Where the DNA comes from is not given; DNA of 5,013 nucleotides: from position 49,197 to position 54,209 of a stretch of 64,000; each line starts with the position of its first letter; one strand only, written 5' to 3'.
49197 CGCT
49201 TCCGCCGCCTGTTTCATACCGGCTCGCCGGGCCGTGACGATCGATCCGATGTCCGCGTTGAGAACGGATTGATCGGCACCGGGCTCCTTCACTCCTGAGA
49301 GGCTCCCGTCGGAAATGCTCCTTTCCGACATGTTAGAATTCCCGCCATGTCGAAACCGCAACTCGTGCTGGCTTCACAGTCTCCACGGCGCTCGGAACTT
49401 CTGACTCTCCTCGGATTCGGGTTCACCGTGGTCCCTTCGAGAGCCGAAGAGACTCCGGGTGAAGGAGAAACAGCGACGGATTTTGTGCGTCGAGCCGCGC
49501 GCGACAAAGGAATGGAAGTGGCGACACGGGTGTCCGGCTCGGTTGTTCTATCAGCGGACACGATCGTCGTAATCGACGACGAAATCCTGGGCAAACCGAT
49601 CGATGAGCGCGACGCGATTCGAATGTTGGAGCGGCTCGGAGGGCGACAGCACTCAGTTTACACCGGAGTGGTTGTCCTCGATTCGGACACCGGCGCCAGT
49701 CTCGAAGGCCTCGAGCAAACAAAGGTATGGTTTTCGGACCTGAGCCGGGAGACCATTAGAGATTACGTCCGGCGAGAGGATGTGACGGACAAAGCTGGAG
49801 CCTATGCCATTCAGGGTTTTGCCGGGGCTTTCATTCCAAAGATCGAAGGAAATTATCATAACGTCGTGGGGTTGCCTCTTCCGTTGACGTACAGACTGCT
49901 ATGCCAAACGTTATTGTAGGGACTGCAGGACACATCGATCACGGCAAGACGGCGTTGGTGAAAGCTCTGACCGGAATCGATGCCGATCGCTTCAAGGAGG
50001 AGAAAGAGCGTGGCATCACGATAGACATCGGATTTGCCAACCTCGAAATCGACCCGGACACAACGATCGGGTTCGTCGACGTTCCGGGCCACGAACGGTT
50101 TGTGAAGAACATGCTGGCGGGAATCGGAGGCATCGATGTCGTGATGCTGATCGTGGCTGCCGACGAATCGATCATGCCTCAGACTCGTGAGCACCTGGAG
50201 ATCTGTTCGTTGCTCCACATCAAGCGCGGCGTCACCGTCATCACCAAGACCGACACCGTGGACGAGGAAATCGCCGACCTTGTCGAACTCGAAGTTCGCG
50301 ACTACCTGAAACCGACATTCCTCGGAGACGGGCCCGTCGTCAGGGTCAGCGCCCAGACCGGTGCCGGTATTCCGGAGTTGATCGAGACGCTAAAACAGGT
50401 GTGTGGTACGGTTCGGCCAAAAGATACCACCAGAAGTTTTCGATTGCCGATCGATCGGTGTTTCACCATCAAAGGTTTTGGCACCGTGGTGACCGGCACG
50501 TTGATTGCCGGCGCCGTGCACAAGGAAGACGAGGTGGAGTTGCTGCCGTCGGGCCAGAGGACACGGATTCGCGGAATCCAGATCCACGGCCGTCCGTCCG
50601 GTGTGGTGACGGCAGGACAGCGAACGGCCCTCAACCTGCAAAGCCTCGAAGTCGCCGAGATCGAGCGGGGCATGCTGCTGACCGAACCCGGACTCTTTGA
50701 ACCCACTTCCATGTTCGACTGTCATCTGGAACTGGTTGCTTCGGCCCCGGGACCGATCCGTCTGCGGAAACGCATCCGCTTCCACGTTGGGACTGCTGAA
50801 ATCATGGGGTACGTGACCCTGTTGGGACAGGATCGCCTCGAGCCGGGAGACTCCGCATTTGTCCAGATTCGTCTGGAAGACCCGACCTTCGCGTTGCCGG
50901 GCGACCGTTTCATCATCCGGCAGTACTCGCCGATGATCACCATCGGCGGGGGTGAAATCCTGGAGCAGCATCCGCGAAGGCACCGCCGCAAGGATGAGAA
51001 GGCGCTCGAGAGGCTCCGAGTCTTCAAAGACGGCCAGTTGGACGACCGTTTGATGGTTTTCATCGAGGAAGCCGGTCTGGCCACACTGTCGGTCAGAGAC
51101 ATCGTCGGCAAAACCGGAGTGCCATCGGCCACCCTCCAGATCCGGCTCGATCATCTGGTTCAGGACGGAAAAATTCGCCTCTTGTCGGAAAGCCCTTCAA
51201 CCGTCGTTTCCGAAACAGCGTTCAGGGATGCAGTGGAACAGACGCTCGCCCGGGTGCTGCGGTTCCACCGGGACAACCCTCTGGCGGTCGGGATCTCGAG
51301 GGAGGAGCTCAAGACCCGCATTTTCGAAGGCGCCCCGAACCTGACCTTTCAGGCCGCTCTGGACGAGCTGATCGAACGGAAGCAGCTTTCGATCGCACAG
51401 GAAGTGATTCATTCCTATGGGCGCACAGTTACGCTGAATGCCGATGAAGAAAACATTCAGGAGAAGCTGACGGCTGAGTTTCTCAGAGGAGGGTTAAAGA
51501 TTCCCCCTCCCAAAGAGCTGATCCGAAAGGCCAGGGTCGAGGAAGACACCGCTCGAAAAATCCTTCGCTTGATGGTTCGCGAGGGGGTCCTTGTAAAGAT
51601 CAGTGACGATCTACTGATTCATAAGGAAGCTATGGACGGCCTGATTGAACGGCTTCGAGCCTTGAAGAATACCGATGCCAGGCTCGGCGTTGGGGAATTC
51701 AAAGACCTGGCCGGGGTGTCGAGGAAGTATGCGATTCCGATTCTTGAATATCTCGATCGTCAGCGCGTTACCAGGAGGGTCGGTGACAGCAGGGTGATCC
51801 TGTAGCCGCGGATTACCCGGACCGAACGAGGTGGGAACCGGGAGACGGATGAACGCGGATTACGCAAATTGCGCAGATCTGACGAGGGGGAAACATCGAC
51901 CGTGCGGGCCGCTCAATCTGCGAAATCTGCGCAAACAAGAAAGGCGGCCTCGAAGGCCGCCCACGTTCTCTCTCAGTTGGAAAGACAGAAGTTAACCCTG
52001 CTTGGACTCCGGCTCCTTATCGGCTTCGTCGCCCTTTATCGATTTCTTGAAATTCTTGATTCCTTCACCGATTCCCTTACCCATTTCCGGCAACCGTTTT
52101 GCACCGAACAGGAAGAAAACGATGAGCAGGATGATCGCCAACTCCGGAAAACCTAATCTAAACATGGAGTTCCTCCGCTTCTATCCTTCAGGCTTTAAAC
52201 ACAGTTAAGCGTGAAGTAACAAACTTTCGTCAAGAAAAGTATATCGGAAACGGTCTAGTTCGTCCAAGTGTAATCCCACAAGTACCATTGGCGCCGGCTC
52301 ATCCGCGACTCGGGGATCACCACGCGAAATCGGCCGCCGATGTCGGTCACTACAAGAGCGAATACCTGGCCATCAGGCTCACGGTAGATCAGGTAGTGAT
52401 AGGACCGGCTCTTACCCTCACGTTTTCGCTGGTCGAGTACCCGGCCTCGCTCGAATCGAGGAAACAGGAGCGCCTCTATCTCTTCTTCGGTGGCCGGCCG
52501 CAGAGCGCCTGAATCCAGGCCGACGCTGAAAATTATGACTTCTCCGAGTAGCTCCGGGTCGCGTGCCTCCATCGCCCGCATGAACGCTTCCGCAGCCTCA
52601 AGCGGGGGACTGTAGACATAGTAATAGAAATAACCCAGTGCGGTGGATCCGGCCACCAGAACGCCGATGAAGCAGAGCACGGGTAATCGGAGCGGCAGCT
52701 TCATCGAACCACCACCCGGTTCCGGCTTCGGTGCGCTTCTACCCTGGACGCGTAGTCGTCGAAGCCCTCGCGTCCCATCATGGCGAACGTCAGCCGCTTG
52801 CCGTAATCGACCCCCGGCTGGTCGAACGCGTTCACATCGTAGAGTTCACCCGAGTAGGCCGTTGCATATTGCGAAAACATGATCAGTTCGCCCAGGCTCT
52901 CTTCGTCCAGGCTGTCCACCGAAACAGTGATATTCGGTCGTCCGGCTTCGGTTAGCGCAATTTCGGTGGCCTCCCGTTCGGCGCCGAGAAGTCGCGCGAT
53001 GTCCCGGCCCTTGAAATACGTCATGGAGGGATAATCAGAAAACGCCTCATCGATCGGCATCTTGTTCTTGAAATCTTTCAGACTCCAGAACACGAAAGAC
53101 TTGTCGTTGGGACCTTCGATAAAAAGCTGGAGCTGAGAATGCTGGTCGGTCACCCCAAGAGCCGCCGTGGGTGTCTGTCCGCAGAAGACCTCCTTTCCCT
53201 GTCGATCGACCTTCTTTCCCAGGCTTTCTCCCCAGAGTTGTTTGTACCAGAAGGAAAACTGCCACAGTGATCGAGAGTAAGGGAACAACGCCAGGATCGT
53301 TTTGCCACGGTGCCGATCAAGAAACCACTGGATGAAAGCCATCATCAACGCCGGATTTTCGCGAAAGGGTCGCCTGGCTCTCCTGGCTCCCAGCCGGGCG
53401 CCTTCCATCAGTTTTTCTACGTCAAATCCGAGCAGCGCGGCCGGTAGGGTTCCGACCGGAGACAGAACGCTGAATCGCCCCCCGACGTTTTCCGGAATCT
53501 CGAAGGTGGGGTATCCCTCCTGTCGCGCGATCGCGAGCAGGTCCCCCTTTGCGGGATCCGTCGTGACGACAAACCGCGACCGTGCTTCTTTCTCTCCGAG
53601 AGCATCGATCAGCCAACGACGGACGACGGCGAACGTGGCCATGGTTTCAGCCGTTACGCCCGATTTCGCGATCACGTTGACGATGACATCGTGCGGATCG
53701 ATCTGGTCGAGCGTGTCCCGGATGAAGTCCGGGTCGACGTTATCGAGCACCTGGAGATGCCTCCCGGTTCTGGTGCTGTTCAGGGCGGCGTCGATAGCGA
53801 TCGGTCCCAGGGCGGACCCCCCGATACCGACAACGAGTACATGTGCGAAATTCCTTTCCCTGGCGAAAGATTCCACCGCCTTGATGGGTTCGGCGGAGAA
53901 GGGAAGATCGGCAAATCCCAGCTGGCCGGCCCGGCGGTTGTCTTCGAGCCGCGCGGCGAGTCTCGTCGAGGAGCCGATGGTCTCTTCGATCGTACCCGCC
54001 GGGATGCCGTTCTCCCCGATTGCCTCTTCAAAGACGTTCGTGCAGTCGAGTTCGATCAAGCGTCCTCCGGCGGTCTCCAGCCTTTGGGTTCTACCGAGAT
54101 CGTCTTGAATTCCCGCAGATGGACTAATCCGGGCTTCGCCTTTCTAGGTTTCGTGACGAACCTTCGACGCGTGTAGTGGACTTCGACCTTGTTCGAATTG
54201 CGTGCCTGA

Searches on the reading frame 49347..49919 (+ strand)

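Call 4: search_protein_families(library=pfam, proteins=[window:49347-49919:+], max_evalue=0.01)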
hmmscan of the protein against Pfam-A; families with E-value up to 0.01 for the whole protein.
window:49347-49919:+ (190 aa): 1 family
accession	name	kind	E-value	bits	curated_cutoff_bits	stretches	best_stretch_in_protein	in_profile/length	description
PF02545.19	Maf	-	7.9e-59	198.9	27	1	5-187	1-186/187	Maf-like protein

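Call 5: search_protein_families(library=ncbifam, proteins=[window:49347-49919:+], max_evalue=0.01)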
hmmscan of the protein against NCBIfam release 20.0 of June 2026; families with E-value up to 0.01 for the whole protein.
window:49347-49919:+ (190 aa): 14 families
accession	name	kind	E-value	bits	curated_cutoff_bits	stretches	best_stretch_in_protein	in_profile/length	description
NF010948.0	PRK14368.1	equivalog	8.8e-57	191.6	291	1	3-179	4-180/193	Maf-like protein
TIGR00172.1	maf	subfamily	5.8e-51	172.6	117.15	1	3-185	2-184/185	Maf family nucleotide pyrophosphatase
NF000867.0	PRK00078.1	equivalog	2.6e-50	170.8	249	1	5-186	2-186/192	Maf-like protein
NF010942.0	PRK14362.1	equivalog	6.3e-50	169.4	290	1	5-185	13-195/210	Maf-like protein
NF010945.0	PRK14365.1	equivalog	3.5e-49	167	273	1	5-179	3-178/197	Maf-like protein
NF010941.0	PRK14361.1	equivalog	1.9e-41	141.7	272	1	2-186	4-185/194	Maf-like protein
NF002401.0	PRK01441.1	equivalog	2.2e-39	135.2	317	1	3-186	4-193/207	Maf-like protein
NF010943.0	PRK14363.1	equivalog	6.1e-38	130.4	273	1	6-185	3-180/204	Maf-like protein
NF010944.0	PRK14364.1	equivalog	1.4e-37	129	311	1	8-184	1-175/181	Maf-like protein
NF003403.0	PRK04694.1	equivalog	1.9e-36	125.6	300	1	6-186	2-185/190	Maf-like protein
NF010946.0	PRK14366.1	equivalog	1.4e-33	116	284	1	5-187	6-188/195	Maf-like protein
NF010947.0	PRK14367.1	equivalog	1.1e-32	112.9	315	1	6-184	4-187/202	Maf-like protein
NF003141.0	PRK04056.1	equivalog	2.1e-25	89.4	161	1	6-177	2-172/181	septum formation inhibitor Maf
NF002690.0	PRK02478.1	equivalog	6.5e-22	78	269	1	4-181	3-188/199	Maf-like protein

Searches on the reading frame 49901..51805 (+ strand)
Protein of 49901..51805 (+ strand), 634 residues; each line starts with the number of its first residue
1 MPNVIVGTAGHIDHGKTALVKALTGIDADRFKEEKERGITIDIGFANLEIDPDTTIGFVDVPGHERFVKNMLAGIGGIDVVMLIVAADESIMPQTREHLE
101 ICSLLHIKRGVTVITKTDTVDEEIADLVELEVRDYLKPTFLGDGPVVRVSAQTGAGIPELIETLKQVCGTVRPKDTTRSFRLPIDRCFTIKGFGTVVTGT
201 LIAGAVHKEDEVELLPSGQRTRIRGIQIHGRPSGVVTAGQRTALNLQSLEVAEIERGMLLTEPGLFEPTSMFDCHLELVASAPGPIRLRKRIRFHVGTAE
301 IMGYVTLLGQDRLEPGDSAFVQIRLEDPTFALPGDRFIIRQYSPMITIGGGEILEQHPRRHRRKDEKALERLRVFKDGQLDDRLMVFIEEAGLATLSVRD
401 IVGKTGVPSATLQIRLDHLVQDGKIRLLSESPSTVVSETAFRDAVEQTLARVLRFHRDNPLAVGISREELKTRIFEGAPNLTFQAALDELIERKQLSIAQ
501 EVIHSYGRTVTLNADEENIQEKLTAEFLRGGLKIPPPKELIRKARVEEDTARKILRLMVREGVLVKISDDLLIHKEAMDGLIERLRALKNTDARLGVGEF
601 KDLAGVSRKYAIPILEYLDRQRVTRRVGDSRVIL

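Call 4: search_protein_families(library=pfam, proteins=[window:49901-51805:+], max_evalue=0.01)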
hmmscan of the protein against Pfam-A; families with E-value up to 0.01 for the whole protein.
window:49901-51805:+ (634 aa): 6 families
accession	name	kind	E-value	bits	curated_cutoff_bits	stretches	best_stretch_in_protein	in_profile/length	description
PF00009.33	GTP_EFTU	-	4.1e-35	121.5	26.5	1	4-166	4-184/188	Elongation factor Tu GTP binding domain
PF09107.17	SelB-wing_3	-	1.5e-18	66.4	23.2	1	590-632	5-46/47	Elongation factor SelB, winged helix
PF09106.17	SelB-wing_2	-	2.3e-14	53.7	22.3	1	450-504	2-56/57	Elongation factor SelB, winged helix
PF25461.1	Beta-barrel_SelB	-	1.9e-12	47.7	27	1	281-359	9-79/80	Selenocysteine-specific elongation factor, beta-barrel domain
PF03144.31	GTP_EFTU_D2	-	3.8e-10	40.5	30.3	1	194-261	1-73/73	Elongation factor Tu domain 2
PF01926.29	MMR_HSR1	-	1e-06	29.2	21.9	1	6-104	2-102/113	50S ribosome-binding GTPase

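Call 5: search_protein_families(library=ncbifam, proteins=[window:49901-51805:+], max_evalue=0.01)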
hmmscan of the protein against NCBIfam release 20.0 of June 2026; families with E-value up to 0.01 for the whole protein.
window:49901-51805:+ (634 aa): 33 families (the best 25 are shown)
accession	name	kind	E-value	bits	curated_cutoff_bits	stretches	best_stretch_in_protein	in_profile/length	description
TIGR00475.1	selB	equivalog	8.2e-119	397.9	242.25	1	4-632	1-578/581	selenocysteine-specific translation elongation factor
NF009373.0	PRK12736.1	subfamily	9.1e-53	179.4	452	1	2-352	11-388/394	elongation factor Tu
NF000766.0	PRK00049.1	subfamily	2.9e-51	174.5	449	1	2-353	11-391/396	elongation factor Tu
NF009372.0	PRK12735.1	subfamily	2e-50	171.8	479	1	2-352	11-390/396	elongation factor Tu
TIGR00485.1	EF-Tu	equivalog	1e-47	162.8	522.4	1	2-352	11-388/394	elongation factor Tu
NF003077.0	PRK04000.1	equivalog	5.4e-44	151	315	2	55-220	86-259/412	translation initiation factor IF-2 subunit gamma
TIGR03680.1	eif2g_arch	equivalog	2.3e-43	148.9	514.5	2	54-221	81-256/407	translation initiation factor IF-2 subunit gamma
NF008969.0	PRK12317.1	subfamily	4.6e-39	134.2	502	1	29-340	61-383/426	elongation factor 1-alpha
TIGR00483.1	EF-1_alpha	equivalog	1e-31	109.9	540.1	1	28-340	60-384/427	translation elongation factor EF-1 subunit alpha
TIGR02034.1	CysN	subfamily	2.2e-25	89.6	336.1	1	29-306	56-341/406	sulfate adenylyltransferase, large subunit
NF004035.0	PRK05506.1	subfamily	2.7e-23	82.1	715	1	29-264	80-324/632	bifunctional sulfate adenylyltransferase subunit 1/adenylylsulfate kinase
TIGR00487.1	IF-2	equivalog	3.8e-23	82.1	424.4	1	5-168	89-249/587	translation initiation factor IF-2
NF003478.0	PRK05124.1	equivalog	7e-23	80.9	590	1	29-302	83-364/475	sulfate adenylyltransferase subunit CysN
TIGR00231.1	small_GTP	domain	2.1e-13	50.4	42.5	1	6-164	6-162/164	GTP-binding protein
NF009381.0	PRK12740.1-5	subfamily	2.7e-11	42.6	583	1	28-129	49-148/692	elongation factor G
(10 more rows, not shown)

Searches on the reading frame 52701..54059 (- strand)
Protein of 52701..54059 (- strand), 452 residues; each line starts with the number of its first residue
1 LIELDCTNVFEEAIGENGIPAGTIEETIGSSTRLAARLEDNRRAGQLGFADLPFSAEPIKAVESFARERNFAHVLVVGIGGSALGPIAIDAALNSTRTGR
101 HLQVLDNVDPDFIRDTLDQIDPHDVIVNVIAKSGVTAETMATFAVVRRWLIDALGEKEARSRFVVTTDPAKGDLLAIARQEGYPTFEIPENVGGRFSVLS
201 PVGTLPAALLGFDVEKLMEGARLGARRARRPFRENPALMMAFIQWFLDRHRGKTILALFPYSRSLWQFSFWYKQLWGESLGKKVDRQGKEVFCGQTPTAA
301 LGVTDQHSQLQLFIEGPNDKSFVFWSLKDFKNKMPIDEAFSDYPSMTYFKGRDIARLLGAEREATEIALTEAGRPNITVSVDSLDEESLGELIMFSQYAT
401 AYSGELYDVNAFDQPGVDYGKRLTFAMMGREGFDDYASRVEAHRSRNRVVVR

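Call 18: search_protein_families(library=ncbifam, proteins=[window:52701-54059:-], max_evalue=0.001)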
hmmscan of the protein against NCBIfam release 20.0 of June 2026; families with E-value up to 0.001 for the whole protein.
window:52701-54059:- (452 aa): 7 families
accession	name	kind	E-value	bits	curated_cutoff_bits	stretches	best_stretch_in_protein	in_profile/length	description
NF003016.0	PRK03868.1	equivalog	8.1e-84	281.8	487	1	30-424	15-403/410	glucose-6-phosphate isomerase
NF010697.0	PRK14097.1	equivalog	3.5e-76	256.6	443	1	46-442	44-446/448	glucose-6-phosphate isomerase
NF010696.0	PRK14096.1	equivalog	6.5e-64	216.3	671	1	67-426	110-460/528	glucose-6-phosphate isomerase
NF040629.1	PGI_Meth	equivalog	1.5e-62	212.1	350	1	37-424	31-395/396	glucose-6-phosphate isomerase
NF001211.0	PRK00179.1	equivalog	7.5e-50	169.9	492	1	68-426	143-514/544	glucose-6-phosphate isomerase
NF007080.0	PRK09533.1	equivalog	1.5e-43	148.9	712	2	59-283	441-667/949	bifunctional transaldolase/phosoglucose isomerase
NF010695.0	PRK14095.1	equivalog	1.8e-42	145.7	703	1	66-428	146-510/536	glucose-6-phosphate isomerase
